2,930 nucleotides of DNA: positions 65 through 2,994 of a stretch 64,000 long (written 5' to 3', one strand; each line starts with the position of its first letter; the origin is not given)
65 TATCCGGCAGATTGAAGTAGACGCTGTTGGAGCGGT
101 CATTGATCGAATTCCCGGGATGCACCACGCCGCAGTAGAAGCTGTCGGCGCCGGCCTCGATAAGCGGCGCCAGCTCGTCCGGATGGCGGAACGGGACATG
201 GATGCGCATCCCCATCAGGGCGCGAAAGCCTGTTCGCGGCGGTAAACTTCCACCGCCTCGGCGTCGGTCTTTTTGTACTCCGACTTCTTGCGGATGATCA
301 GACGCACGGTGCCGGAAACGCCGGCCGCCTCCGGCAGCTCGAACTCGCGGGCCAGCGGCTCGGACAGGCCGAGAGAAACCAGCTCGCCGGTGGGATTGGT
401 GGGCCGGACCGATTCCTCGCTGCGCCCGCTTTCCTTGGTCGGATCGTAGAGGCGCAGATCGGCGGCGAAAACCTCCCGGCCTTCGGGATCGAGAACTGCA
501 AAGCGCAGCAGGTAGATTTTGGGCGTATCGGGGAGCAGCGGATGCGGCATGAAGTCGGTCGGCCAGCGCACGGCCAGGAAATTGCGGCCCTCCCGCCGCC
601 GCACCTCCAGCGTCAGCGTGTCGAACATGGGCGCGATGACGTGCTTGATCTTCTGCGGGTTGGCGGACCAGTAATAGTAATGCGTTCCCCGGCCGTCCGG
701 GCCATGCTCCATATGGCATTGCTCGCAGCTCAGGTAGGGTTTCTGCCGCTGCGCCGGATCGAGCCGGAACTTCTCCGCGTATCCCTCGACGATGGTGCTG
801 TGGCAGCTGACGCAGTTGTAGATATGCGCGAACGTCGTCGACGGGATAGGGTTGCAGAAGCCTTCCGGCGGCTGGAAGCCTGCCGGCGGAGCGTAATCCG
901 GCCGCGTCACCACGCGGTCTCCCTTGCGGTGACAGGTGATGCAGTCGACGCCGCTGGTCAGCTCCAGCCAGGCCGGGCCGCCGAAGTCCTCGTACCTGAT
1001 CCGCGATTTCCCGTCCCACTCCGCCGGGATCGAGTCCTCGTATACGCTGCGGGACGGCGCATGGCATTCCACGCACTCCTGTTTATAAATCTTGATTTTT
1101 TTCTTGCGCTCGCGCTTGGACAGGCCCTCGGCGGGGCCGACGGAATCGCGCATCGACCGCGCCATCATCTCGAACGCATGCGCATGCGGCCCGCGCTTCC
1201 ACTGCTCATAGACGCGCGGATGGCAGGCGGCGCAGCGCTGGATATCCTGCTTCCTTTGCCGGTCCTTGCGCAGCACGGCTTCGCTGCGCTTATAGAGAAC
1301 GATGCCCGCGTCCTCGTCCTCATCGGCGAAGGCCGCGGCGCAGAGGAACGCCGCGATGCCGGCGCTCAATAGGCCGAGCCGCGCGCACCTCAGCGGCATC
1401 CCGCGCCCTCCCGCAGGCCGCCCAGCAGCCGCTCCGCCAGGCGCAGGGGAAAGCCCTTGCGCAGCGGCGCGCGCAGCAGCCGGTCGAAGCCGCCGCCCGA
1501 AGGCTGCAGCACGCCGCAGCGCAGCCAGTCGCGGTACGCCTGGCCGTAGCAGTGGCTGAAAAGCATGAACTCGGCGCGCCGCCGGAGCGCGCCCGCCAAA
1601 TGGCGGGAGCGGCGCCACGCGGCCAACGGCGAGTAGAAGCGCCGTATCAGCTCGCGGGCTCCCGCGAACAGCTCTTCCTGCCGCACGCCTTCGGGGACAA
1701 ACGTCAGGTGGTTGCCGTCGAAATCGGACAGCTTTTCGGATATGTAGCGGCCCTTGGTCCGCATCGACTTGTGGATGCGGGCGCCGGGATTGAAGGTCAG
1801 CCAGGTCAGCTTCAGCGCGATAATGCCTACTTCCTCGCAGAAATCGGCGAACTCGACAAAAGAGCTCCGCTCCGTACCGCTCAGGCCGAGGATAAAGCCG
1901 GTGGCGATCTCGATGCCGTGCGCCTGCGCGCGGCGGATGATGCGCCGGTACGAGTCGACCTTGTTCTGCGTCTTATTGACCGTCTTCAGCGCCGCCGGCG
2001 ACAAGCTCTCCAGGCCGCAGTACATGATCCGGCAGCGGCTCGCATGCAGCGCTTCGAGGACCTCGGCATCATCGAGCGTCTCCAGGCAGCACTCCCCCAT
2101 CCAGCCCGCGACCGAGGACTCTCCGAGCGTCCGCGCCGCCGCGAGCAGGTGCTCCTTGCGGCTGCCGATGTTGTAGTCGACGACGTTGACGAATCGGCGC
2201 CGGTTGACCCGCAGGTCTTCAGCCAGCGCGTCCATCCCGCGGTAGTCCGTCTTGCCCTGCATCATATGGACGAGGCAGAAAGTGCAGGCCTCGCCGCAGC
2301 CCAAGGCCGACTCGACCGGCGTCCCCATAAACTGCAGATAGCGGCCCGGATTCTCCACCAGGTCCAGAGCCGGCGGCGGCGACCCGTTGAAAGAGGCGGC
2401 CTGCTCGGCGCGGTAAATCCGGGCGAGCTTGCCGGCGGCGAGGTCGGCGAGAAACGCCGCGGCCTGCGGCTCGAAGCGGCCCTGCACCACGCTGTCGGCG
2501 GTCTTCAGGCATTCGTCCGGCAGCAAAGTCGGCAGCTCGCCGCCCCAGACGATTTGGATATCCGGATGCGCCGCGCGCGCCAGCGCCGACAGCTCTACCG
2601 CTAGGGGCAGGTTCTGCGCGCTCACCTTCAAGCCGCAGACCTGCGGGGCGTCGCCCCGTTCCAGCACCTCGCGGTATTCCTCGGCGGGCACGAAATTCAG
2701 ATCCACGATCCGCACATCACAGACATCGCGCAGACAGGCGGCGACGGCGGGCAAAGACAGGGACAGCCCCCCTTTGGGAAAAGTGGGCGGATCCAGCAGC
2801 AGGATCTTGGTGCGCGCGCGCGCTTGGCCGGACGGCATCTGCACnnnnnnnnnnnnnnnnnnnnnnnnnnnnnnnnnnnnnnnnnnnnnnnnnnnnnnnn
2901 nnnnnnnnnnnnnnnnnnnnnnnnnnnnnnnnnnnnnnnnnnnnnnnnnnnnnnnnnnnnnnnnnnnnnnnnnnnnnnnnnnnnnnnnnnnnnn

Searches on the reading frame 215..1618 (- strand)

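Call 6: search_protein_families(library=pfam, proteins=[window:215-1618:-], max_evalue=0.01)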
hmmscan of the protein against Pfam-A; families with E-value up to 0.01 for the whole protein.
window:215-1618:- (467 aa): 7 families
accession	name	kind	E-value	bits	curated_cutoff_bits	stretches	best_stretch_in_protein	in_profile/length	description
PF13435.11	Cytochrome_C554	-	4.7e-12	47.1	20.8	1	129-189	2-58/84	Cytochrome c554 and c-prime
PF14522.11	Cytochrome_C7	-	2.6e-09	37.2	24.8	2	119-231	6-67/67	Cytochrome c7 and related cytochrome c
PF22113.1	Mtrc-MtrF_II-IV_dom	-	1.8e-08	34.6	30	2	119-232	21-129/176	Outer membrane cytochrome MtrC/MtrF-like, domains II/IV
PF14537.11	Cytochrom_c3_2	-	2.7e-05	25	25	1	222-306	5-68/79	Cytochrome c3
PF13442.11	Cytochrome_CBB3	-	0.00099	19.8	27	0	176-188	8-20/68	Cytochrome C oxidase, cbb3-type, subunit III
PF02085.21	Cytochrom_CIII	-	0.0015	19.2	22.9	0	265-305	45-85/101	Class III cytochrome C family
PF09699.15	Paired_CXXCH_1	-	0.0087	16.2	20.6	0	179-193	6-20/41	Doubled CXXCH motif (Paired_CXXCH_1)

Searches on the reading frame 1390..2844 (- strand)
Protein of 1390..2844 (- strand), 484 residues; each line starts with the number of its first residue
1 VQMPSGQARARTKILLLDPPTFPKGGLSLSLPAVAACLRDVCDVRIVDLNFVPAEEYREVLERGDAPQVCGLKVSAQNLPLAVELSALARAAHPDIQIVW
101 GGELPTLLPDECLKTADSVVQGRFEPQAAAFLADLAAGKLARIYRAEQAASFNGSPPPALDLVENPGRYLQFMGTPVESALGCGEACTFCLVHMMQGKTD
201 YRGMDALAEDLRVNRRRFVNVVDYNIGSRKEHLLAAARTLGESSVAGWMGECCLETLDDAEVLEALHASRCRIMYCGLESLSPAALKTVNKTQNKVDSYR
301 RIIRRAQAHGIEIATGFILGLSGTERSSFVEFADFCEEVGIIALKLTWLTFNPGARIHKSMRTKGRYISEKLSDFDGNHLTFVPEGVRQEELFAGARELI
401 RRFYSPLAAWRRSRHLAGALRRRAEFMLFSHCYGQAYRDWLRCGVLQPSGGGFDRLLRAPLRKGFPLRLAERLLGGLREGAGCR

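Call 6: search_protein_families(library=pfam, proteins=[window:1390-2844:-], max_evalue=0.01)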
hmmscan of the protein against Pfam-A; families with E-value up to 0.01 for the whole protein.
window:1390-2844:- (484 aa): 2 families
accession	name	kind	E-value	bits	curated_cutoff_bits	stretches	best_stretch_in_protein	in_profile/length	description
PF04055.27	Radical_SAM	-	7.5e-12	46.2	29.5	1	181-336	5-166/166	Radical SAM superfamily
PF02310.24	B12-binding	-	3.2e-11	43.6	32.1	1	29-130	15-119/121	B12 binding domain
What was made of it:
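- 1390..2838 (-): B12-binding radical SAM gene, the native left flank of the insertion site. The ORF finder extends it to a GTG at 2844; the NCBI and Logan gene calls give 482 aa. Pfam (call 6).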

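Call 16: find_encoding_contigs(protein=window:1390-2844:-, flank=10000, max_places=10)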
Protein window:1390-2844:- (484 aa): no gene with exactly this product is on record in the collection.

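Call 25: find_homologous_proteins(query=window:1390-2844:-, max_evalue=1e-30)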
Query window:1390-2844:- (484 aa): 137 proteins with E <= 1e-30 among 8000 candidates; the best 120 are listed.
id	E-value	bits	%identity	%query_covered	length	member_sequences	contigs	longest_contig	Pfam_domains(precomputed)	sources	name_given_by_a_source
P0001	0.0e+0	1099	100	100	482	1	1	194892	PF04055.28,PF02310.25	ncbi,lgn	ncbi:MAG: radical SAM protein [Elusimicrobiota bacterium]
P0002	4.4e-210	717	66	97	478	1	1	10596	PF04055.28,PF02310.25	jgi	-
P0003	1.6e-195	669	63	97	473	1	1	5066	PF04055.28,PF02310.25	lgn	-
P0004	8.9e-186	636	61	97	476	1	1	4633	PF04055.28,PF02310.25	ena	-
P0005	2.7e-168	579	54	96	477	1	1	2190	PF04055.28,PF02310.25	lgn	-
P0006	6.2e-168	578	58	96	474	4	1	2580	PF04055.28,PF02310.25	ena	-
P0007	2.0e-157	543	54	97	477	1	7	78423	PF04055.28,PF02310.25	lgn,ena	-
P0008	8.2e-156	538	54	94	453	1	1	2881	PF04055.28,PF02310.25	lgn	-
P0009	3.8e-155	535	55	97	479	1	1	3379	PF04055.28,PF02310.25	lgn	-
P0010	1.5e-153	530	55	93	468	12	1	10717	PF04055.28,PF02310.25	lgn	-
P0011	1.2e-151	524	53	97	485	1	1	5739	PF04055.28,PF02310.25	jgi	jgi:radical SAM superfamily enzyme YgiQ (UPF0313 family)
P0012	3.0e-151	523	53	97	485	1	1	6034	PF04055.28,PF02310.25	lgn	-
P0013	4.0e-149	516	53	97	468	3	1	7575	PF04055.28,PF02310.25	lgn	-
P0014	5.6e-149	515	53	96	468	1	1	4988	PF04055.28,PF02310.25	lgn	-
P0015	5.9e-149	515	54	97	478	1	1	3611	PF04055.28,PF02310.25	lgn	-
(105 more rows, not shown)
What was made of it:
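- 1390..2838 (-): 100% match to P0001 from an NCBI Elusimicrobiota MAG (call 25).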

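Call 34: find_encoding_contigs(protein=P0002, flank=10000, max_places=3)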
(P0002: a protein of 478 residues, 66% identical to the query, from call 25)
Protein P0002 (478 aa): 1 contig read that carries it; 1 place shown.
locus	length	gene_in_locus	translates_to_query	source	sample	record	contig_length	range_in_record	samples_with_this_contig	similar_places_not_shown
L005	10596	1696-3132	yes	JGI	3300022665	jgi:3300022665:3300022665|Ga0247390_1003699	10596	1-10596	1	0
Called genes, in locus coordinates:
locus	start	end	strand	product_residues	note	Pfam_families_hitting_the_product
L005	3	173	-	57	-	?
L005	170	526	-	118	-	-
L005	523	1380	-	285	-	PF24167:DUF7411 (weak)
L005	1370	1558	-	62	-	-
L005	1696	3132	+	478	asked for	PF02310:B12-binding, PF04055:Radical_SAM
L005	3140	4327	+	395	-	PF14522:Cytochrome_C7 (faint), PF22113:Mtrc-MtrF_II-IV_dom (weak), PF13435:Cytochrome_C554 (faint)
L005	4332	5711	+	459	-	-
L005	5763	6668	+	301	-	PF01136:Peptidase_U32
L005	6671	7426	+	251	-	-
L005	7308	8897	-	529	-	PF02310:B12-binding, PF04055:Radical_SAM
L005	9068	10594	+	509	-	?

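Call 35: find_encoding_contigs(protein=P0007, flank=10000, max_places=3)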
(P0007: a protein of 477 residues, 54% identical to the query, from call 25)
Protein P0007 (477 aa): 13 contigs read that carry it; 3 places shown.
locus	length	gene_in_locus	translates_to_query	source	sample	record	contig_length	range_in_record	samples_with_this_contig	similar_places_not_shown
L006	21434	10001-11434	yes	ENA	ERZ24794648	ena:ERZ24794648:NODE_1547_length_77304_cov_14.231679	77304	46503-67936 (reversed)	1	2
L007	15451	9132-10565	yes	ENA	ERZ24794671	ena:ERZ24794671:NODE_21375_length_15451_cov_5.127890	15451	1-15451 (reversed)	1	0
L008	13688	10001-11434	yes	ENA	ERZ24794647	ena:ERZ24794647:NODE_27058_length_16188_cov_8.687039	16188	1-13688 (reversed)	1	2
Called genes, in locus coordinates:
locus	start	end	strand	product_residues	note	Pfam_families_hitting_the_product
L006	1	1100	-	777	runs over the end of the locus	-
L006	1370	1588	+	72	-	-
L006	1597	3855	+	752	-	-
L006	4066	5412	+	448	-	-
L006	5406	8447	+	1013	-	-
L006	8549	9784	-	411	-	PF00248:Aldo_ket_red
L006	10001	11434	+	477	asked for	PF02310:B12-binding, PF04055:Radical_SAM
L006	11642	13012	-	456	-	-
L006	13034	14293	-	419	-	PF00248:Aldo_ket_red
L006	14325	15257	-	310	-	PF03781:FGE-sulfatase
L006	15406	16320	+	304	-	PF03781:FGE-sulfatase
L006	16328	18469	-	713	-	PF01326:PPDK_N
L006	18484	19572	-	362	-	-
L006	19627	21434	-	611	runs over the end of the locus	-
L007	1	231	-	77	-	?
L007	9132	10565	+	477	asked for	PF02310:B12-binding, PF04055:Radical_SAM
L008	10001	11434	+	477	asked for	PF02310:B12-binding, PF04055:Radical_SAM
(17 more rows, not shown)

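Call 38: find_encoding_contigs(protein=P0003, flank=10000, max_places=3)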
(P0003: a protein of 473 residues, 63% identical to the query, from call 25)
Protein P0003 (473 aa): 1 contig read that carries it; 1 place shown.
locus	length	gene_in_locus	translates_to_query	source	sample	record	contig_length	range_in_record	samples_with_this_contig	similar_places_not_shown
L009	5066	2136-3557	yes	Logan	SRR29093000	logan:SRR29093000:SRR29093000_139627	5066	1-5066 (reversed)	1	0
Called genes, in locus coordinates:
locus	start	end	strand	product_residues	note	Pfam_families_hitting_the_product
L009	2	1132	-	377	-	?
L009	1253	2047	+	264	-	PF13606:Ank_3 (faint), PF12796:Ank_2, PF13637:Ank_4 (weak), PF13857:Ank_5 (weak), PF12796:Ank_2, PF00023:Ank (weak), PF13637:Ank_4 (weak)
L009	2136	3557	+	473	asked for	PF02310:B12-binding, PF04055:Radical_SAM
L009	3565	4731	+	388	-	PF14522:Cytochrome_C7 (faint), PF14537:Cytochrom_c3_2 (faint), PF22113:Mtrc-MtrF_II-IV_dom (faint), PF13435:Cytochrome_C554 (weak)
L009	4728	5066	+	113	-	?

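Call 39: find_encoding_contigs(protein=P0004, flank=10000, max_places=3)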
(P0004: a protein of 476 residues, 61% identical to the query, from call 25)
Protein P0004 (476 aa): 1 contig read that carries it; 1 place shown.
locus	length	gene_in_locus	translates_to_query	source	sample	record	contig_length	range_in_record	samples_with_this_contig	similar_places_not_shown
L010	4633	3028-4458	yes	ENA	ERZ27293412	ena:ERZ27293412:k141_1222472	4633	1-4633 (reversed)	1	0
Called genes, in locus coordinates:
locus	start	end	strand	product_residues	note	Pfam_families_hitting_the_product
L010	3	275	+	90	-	?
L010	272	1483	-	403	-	PF00266:Aminotran_5, PF01041:DegT_DnrJ_EryC1 (faint)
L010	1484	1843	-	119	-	-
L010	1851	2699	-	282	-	PF24167:DUF7411 (weak)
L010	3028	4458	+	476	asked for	PF02310:B12-binding, PF04055:Radical_SAM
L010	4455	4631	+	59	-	?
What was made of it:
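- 1390..2838 (-): Orthologues sit next to the PP-loop operon in L005 and L010 (calls 34, 39).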
